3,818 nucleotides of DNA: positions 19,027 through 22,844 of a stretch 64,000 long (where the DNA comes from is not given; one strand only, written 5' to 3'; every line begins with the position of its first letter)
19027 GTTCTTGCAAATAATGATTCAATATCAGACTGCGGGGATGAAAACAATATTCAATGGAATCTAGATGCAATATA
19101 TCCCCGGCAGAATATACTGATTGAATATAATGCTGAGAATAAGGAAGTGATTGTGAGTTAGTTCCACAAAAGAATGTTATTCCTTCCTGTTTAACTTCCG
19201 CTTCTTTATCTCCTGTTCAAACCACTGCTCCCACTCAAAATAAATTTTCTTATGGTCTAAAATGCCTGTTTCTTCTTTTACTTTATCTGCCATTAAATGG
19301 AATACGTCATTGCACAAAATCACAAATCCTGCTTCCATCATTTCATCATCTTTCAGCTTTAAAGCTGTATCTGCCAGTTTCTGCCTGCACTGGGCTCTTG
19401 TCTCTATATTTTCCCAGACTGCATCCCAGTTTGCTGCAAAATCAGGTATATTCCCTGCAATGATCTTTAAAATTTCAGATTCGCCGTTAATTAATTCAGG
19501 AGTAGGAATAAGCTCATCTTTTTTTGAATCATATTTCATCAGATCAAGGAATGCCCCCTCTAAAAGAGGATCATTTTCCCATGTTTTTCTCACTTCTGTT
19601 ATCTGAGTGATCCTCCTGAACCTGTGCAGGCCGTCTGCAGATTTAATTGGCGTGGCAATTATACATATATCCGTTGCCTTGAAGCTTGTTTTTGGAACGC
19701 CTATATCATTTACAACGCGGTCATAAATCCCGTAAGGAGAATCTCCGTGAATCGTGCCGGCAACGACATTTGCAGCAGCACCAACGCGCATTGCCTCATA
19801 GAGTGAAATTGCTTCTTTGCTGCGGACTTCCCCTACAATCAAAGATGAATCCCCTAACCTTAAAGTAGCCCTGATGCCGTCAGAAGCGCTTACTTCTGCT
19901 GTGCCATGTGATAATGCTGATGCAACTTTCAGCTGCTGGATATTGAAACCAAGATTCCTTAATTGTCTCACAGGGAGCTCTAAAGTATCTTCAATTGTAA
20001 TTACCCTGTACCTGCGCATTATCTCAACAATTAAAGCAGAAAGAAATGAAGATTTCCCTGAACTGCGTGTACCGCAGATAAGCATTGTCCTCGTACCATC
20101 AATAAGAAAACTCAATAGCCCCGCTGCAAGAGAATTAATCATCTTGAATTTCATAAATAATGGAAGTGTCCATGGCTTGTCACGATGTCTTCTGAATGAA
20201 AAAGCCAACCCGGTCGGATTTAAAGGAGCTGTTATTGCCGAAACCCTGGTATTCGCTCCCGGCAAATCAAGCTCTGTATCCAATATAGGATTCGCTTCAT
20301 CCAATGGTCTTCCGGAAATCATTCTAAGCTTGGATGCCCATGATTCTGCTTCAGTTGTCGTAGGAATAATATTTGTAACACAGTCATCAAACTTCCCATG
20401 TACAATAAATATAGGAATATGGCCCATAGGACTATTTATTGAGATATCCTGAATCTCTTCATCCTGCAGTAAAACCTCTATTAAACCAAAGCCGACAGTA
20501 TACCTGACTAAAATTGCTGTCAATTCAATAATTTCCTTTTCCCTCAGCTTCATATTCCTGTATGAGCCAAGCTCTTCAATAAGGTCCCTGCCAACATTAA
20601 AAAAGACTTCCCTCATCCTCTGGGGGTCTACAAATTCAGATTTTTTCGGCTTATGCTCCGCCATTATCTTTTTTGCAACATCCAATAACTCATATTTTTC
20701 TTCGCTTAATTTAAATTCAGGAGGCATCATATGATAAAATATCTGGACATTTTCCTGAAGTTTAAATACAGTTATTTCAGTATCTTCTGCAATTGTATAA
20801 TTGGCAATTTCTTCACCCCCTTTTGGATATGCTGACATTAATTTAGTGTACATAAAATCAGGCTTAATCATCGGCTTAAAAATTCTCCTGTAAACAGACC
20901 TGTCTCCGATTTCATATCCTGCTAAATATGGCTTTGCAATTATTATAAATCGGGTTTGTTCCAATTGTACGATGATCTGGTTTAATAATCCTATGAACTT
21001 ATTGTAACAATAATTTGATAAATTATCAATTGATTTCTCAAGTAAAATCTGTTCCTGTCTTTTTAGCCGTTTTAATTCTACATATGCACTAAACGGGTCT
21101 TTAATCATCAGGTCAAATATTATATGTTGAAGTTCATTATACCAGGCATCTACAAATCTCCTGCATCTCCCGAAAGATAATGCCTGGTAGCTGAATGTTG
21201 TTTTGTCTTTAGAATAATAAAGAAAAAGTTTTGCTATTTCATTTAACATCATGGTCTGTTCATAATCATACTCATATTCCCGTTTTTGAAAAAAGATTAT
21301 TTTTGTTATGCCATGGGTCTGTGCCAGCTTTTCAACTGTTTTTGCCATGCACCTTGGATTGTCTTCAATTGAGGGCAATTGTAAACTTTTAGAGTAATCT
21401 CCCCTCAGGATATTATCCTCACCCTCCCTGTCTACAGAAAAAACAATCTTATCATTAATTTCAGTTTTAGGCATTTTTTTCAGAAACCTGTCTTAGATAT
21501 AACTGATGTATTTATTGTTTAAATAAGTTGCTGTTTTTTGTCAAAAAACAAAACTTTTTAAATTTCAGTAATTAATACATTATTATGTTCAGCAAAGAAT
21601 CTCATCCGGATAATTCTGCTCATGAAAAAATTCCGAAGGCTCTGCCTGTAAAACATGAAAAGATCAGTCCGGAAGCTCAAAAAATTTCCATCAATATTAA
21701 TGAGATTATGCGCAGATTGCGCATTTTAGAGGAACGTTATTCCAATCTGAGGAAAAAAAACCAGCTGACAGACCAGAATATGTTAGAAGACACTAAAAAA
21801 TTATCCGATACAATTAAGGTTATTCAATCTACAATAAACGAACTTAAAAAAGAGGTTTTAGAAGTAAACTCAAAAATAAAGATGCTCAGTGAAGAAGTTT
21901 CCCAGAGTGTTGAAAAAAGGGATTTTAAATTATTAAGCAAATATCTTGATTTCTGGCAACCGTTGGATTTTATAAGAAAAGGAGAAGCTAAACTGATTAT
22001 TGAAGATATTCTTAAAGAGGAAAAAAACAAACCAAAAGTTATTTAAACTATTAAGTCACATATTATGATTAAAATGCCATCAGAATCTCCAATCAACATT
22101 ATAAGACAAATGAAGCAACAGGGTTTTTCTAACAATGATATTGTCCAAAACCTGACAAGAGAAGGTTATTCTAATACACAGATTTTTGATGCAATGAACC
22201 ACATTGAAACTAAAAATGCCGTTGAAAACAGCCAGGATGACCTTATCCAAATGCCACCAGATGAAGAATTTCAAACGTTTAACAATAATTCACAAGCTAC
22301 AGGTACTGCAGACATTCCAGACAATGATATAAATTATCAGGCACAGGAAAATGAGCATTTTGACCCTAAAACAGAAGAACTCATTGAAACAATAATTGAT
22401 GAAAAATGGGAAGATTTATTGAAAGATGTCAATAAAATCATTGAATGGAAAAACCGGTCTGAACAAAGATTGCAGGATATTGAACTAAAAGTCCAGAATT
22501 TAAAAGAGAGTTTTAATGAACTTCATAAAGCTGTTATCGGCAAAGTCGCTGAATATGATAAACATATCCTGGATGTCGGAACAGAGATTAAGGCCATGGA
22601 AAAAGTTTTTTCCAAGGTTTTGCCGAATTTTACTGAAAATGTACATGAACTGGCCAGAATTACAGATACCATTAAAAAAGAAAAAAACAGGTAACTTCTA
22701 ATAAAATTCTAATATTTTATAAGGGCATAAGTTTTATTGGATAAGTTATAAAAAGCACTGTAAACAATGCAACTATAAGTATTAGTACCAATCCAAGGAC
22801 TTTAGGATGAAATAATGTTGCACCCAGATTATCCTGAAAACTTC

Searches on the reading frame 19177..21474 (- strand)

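Call 75: search_protein_families(library=pfam, proteins=[window:19177-21474:-], max_evalue=0.001)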
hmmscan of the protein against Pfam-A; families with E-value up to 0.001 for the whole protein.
window:19177-21474:- (765 aa): 1 family
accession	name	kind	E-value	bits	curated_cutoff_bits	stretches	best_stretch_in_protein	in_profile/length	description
PF00437.27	T2SSE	-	1.2e-15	57.5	24.9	1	363-607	43-274/370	Type II/IV secretion system protein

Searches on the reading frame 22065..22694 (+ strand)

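Call 75: search_protein_families(library=pfam, proteins=[window:22065-22694:+], max_evalue=0.001)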
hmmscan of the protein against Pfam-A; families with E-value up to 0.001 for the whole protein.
window:22065-22694:+ (209 aa): 2 families
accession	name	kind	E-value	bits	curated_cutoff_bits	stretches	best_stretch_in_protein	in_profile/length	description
PF24625.1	DUF7626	-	0.00027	21.1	27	1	12-35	8-31/55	Domain of unknown function (DUF7626)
PF10392.15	COG5_N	-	0.00069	20.3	31.2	0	104-168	46-106/132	Conserved oligomeric Golgi complex subunit 5, N-terminal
